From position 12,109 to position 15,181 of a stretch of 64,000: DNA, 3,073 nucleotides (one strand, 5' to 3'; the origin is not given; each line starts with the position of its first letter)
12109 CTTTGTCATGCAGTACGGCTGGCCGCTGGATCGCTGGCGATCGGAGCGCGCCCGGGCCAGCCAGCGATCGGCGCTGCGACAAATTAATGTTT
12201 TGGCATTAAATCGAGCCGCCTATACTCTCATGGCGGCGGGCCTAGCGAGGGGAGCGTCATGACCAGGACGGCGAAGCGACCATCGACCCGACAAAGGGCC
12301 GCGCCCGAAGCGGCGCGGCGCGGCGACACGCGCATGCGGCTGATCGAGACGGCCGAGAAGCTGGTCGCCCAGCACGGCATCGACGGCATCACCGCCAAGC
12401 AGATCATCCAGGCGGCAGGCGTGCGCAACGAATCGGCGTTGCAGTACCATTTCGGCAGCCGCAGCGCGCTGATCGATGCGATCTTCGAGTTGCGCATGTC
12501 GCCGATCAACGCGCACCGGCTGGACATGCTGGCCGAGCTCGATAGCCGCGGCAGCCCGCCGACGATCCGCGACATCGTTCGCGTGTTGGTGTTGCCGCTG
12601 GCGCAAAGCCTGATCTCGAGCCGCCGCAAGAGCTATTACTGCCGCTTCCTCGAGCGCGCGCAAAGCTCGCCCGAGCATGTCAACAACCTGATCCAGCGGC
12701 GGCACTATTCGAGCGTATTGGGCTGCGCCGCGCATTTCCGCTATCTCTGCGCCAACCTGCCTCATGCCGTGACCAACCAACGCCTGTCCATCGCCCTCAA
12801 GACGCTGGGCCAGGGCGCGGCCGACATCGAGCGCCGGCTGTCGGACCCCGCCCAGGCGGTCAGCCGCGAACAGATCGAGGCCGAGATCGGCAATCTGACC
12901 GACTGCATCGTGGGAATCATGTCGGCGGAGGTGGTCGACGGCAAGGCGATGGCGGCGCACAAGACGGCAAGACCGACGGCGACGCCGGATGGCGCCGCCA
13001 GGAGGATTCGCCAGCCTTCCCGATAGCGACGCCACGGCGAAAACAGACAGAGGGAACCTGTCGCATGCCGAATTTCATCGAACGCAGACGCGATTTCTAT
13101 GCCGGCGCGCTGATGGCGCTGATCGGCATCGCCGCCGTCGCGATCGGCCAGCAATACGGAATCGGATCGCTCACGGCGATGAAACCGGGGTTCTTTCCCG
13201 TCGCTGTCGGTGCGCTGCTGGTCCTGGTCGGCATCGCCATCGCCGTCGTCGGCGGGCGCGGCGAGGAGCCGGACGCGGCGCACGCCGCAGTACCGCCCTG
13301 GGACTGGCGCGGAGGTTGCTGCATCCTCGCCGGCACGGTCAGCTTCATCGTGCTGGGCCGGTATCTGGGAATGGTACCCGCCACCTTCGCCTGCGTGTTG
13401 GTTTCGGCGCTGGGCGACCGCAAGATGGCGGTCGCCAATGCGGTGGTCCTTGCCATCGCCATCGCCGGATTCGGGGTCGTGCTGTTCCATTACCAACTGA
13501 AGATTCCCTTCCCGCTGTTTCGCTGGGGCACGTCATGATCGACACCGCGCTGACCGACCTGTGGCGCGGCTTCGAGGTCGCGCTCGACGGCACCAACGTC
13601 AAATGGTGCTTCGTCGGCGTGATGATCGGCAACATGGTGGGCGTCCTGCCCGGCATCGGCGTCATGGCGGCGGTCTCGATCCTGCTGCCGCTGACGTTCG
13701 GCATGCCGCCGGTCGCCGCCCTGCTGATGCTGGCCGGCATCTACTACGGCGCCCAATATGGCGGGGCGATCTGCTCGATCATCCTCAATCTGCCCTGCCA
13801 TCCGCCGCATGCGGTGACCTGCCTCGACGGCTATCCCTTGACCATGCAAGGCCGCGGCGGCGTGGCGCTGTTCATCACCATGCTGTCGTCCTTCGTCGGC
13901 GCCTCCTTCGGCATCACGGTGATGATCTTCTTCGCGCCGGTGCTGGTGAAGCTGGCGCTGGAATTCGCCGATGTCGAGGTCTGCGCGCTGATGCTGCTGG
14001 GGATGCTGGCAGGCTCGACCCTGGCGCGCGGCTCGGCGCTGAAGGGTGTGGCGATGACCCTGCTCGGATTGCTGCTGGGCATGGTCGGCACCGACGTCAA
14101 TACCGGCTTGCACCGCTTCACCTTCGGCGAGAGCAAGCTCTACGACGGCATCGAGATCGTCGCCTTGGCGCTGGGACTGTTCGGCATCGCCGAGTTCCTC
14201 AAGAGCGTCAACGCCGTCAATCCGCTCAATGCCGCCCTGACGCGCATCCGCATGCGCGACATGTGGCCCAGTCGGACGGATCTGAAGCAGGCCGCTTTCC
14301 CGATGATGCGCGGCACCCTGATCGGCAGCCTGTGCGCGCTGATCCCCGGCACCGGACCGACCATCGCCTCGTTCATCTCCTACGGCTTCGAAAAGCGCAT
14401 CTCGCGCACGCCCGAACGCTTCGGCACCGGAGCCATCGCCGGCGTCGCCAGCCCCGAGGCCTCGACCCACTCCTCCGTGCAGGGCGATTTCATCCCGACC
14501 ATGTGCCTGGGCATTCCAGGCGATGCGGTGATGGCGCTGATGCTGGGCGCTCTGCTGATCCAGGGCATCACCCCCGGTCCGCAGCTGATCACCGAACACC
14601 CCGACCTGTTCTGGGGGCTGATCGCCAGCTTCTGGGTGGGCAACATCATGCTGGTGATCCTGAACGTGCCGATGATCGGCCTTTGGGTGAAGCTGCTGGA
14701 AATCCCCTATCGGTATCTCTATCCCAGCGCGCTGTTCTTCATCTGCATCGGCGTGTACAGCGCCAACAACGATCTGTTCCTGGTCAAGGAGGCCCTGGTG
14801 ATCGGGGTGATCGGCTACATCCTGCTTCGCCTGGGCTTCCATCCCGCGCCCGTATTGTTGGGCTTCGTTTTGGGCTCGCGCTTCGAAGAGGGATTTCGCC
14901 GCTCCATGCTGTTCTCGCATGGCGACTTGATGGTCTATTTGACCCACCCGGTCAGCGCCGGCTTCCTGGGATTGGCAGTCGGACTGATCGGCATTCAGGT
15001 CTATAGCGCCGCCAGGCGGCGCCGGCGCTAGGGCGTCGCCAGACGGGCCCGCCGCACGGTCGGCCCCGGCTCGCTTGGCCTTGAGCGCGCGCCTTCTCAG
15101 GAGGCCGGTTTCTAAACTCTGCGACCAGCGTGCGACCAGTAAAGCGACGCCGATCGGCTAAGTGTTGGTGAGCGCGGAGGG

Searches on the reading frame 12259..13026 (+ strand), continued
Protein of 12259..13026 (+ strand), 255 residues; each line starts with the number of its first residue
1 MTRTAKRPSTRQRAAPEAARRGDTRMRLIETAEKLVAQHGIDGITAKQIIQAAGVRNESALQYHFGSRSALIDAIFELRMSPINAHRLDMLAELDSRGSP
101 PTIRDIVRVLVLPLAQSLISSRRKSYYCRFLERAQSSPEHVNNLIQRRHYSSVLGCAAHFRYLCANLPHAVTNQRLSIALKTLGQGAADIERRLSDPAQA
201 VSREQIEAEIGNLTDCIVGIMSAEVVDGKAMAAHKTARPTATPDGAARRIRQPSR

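Call 55: search_protein_families(library=pfam, proteins=[L031:6384-7460:-, L031:8998-10755:-, L056:1062-3758:-, L016:8534-9781:-, L016:11535-13508:+, L022:8565-9830:-, L022:11557-13545:+, L019:10773-12887:+, L012:10912-12849:+, L043:11727-13175:+], max_evalue=0.00001)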
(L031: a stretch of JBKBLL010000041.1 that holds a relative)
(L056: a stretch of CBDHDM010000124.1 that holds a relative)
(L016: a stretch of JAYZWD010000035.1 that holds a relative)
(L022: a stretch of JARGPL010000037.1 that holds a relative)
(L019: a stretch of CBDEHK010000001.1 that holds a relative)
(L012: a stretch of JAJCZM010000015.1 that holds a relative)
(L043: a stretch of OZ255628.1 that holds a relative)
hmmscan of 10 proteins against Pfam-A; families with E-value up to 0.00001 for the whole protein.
L031:6384-7460:- (358 aa): 1 family
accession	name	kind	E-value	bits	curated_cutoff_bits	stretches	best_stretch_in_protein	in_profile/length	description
PF02668.22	TauD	-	6.5e-40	138.2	27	1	60-316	6-267/267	Taurine catabolism dioxygenase TauD, TfdA family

L031:8998-10755:- (585 aa): 4 families
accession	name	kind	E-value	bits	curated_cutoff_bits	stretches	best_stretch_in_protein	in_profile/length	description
PF00005.33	ABC_tran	-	7.1e-30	104.8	25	1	375-524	1-137/137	ABC transporter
PF00664.28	ABC_membrane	-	8.7e-14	52.3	28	1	51-298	22-257/274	ABC transporter transmembrane region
PF13304.12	AAA_21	-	3.1e-07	31.2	27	0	497-553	239-298/304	AAA domain, putative AbiEii toxin, Type IV TA system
PF02463.25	SMC_N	-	3.2e-06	27.2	40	0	255-567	122-211/220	RecF/RecN/SMC N terminal domain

L056:1062-3758:- (898 aa): 4 families
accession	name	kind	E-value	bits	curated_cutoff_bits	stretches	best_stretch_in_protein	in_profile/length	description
PF17432.8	DUF3458_C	-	3.8e-111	371.9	24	1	575-898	2-319/320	Domain of unknown function (DUF3458_C) ARM repeats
PF01433.26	Peptidase_M1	-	6.1e-56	189.9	27.7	1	256-466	5-218/218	Peptidase family M1 domain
PF11940.14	DUF3458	-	9.4e-33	112.9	28.6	1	471-570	1-94/95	Domain of unknown function (DUF3458) Ig-like fold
PF17900.6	Peptidase_M1_N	-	3.3e-16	60.4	25.8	1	130-213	97-186/186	Peptidase M1 N-terminal domain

L016:8534-9781:- (415 aa): 4 families
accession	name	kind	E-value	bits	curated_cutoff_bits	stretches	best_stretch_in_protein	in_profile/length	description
PF00441.29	Acyl-CoA_dh_1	-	2e-33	116.1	22.4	1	247-395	1-147/150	Acyl-CoA dehydrogenase, C-terminal domain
PF02770.24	Acyl-CoA_dh_M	-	1.6e-15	57.4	33.3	1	134-218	1-82/97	Acyl-CoA dehydrogenase, middle domain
PF02771.21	Acyl-CoA_dh_N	-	8.2e-09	36.3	22.9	1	9-129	4-112/113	Acyl-CoA dehydrogenase, N-terminal domain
PF08028.16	Acyl-CoA_dh_2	-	1e-08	36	22.7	1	264-373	3-120/134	Acyl-CoA dehydrogenase, C-terminal domain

L016:11535-13508:+ (657 aa): 1 family
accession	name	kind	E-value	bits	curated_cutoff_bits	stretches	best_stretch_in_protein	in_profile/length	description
PF06808.19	DctM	-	3.7e-73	247.2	23.8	1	135-570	2-407/413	Tripartite ATP-independent periplasmic transporter, DctM component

L022:8565-9830:- (421 aa): 4 families
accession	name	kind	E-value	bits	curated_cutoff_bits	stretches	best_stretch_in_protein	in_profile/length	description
PF00441.29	Acyl-CoA_dh_1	-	5.9e-33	114.6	22.4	1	254-401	1-146/150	Acyl-CoA dehydrogenase, C-terminal domain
PF02770.24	Acyl-CoA_dh_M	-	5.3e-17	62.2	33.3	1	141-242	1-97/97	Acyl-CoA dehydrogenase, middle domain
PF02771.21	Acyl-CoA_dh_N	-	3.1e-10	40.9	22.9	1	16-136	4-112/113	Acyl-CoA dehydrogenase, N-terminal domain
PF08028.16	Acyl-CoA_dh_2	-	6.5e-08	33.4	22.7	1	271-376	3-116/134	Acyl-CoA dehydrogenase, C-terminal domain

L022:11557-13545:+ (662 aa): 1 family
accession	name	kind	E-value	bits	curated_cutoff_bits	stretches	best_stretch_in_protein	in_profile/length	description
PF06808.19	DctM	-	2.4e-73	247.8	23.8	1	135-570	2-407/413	Tripartite ATP-independent periplasmic transporter, DctM component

L019:10773-12887:+ (704 aa): 5 families
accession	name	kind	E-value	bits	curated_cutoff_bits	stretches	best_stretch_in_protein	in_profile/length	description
PF13549.11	ATP-grasp_5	-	2e-65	220.7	27.6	1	486-697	11-219/221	ATP-grasp domain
PF13607.11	Succ_CoA_lig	-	2.9e-46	157.1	27.4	1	164-299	2-136/138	Succinyl-CoA ligase like flavodoxin domain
PF13380.12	CoA_binding_2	-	1e-23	84.4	22.8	1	18-142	2-114/116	CoA binding domain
PF02629.25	CoA_binding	-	2.6e-13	51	22.3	1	16-107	3-97/97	CoA binding domain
PF19045.5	Ligase_CoA_2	-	7.8e-07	29.7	23.7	1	314-383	3-71/162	Ligase-CoA domain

L012:10912-12849:+ (645 aa): 3 families
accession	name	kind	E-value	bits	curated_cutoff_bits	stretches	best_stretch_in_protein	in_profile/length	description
PF13360.13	PQQ_2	-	2.7e-31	109.5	27.6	3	257-371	2-101/233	Outer membrane protein assembly factor BamB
PF13570.13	Beta-prop_ACSF4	-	5.8e-15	55.9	133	0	484-510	102-128/329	Beta-alanine-activating enzyme, beta-propeller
PF01011.28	PQQ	-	2.4e-13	50.1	26.7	0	204-282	8-91/595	Glucose/ethanol/alcohol dehydrogenase, beta-propeller domain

L043:11727-13175:+ (482 aa): 1 family
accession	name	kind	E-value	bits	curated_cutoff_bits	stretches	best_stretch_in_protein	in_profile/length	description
PF01425.27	Amidase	-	3.4e-96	323.4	27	1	24-455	1-444/445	Amidase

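Call 56: find_related_loci(query=window:12259-13026:+, collection=metagenome_contigs, flank=10000)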
Query window:12259-13026:+ (255 aa) in metagenome_contigs; peptide patterns used: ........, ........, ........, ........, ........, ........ (x = any residue, [..] = any of these).
600 stretches matched a pattern (row limit reached: there are more); 1 encode a relative of the query (tblastn E <= 1e-3); 1 distinct loci.
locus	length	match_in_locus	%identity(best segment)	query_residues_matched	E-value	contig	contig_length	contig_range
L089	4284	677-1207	28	12-174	2e-7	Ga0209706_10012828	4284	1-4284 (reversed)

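Call 75: predict_structure(alignment_id=A1)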
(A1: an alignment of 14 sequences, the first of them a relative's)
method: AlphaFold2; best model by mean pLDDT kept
length: 255 residues; sequences in the alignment: 14
mean_pLDDT: 81.4   pTM: 0.72
mean pLDDT of the five models: 81.4, 81.2, 80.6, 80.4, 80.4
residues with pLDDT >= 90: 141; 70-90: 49; 50-70: 35; < 50: 30
segments of 3 or more residues with pLDDT < 50: 10-18, 230-242, 244-246
pLDDT, mean of each block of 10 residues (from residue 1): 49 47 87 94 93 93 93 91 93 94 96 87 80 82 66 92 91 91 94 83 89 97 71 46 49 55
secondary structure, 60 per line:
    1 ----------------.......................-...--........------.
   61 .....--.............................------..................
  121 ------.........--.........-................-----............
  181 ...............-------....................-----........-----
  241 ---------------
elements in order: H17-39 H46-53 H60-65 H68-96 H103-120 H127-135 H138-146 H148-163 H169-195 H203-222 H228-235

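Call 77: fold_search(model_id=the predicted structure, library=pdb)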
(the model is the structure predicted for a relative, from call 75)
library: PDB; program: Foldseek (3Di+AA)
matches with E <= 10: 743; with E <= 0.001: 74
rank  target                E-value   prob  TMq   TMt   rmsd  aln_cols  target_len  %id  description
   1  2fbq                  1.3e-06  1.00  0.64  0.75   4.1       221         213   24  The crystal structure of transcriptional regulator PA3006 (released 2005-12-20)
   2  5fgl_D                1.7e-06  1.00  0.59  0.73   5.5       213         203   21  Co-crystal Structure of NicR2_Hsp (released 2016-12-21)
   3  5fgl_C                2.3e-06  1.00  0.59  0.71   5.4       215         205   20  Co-crystal Structure of NicR2_Hsp (released 2016-12-21)
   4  5fgl_A                2.8e-06  1.00  0.59  0.73   5.3       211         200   21  Co-crystal Structure of NicR2_Hsp (released 2016-12-21)
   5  5fhp_F                3.9e-06  1.00  0.56  0.69   5.7       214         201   21  SeMet regulator of nicotine degradation (released 2016-12-21)
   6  5fgl_F                4.1e-06  1.00  0.60  0.74   5.2       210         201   21  Co-crystal Structure of NicR2_Hsp (released 2016-12-21)
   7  5fhp_D                4.1e-06  1.00  0.57  0.70   4.9       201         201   23  SeMet regulator of nicotine degradation (released 2016-12-21)
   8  5fgl_B                6.1e-06  1.00  0.60  0.73   5.5       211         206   20  Co-crystal Structure of NicR2_Hsp (released 2016-12-21)
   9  5fhp_E                6.1e-06  1.00  0.57  0.69   5.8       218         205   21  SeMet regulator of nicotine degradation (released 2016-12-21)
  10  5fhp_C                6.7e-06  1.00  0.58  0.69   5.5       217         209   21  SeMet regulator of nicotine degradation (released 2016-12-21)
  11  7e1n_A                1.3e-05  1.00  0.48  0.56   6.8       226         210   22  Crystal structure of PhlH in complex with 2,4-diacetylphloroglucinol (released 2022-02-02)
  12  5fhp_B                1.5e-05  1.00  0.57  0.68   5.7       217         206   21  SeMet regulator of nicotine degradation (released 2016-12-21)
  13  9i1x_A                1.9e-05  1.00  0.57  0.63   5.6       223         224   17  Crystal structure of the E. coli TetR family regulator CecR (released 2025-11-26)
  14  7e1l_A                2.0e-05  1.00  0.46  0.55   7.1       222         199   22  Crystal structure of apo form PhlH (released 2022-02-02)
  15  7e1l_B                3.5e-05  1.00  0.38  0.45   7.3       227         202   17  Crystal structure of apo form PhlH (released 2022-02-02)
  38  5gpc_A                4.2e-04  1.00  0.52  0.66   4.2       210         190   13  Structural analysis of fatty acid degradation regulator FadR from Bacillus halodurans (released 2017-03-01)
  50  3lsj_A                5.9e-04  1.00  0.51  0.61   5.6       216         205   18  Crystal structure of DesT in complex with palmitoyl-CoA (released 2010-08-04)
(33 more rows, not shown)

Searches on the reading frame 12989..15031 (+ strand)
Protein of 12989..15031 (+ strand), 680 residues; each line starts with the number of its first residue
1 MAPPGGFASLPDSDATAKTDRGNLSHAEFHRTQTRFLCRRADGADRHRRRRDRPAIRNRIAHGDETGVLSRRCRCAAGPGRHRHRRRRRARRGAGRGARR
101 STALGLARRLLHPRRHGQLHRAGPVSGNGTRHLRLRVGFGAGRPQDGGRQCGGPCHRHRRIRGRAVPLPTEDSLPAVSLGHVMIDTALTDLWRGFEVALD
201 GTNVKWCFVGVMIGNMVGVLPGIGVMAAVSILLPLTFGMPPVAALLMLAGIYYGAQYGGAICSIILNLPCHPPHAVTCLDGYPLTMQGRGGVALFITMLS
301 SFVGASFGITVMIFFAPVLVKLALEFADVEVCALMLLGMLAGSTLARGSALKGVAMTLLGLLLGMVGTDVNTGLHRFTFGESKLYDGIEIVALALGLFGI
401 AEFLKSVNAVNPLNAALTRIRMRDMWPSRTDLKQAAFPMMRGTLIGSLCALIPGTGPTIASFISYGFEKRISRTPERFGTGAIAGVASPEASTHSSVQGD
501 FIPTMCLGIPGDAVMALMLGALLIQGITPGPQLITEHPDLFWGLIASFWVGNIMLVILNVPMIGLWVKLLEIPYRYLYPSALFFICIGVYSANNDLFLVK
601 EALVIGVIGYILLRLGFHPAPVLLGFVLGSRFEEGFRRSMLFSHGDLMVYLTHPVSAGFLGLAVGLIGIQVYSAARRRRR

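Call 9: search_protein_families(library=pfam, proteins=[window:12989-15031:+])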
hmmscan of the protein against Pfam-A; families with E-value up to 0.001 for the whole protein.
window:12989-15031:+ (680 aa): 1 family
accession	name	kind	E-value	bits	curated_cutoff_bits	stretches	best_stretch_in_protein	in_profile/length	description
PF01970.21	TctA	-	7.2e-144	480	28.9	1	206-624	3-423/423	Tripartite tricarboxylate transporter TctA family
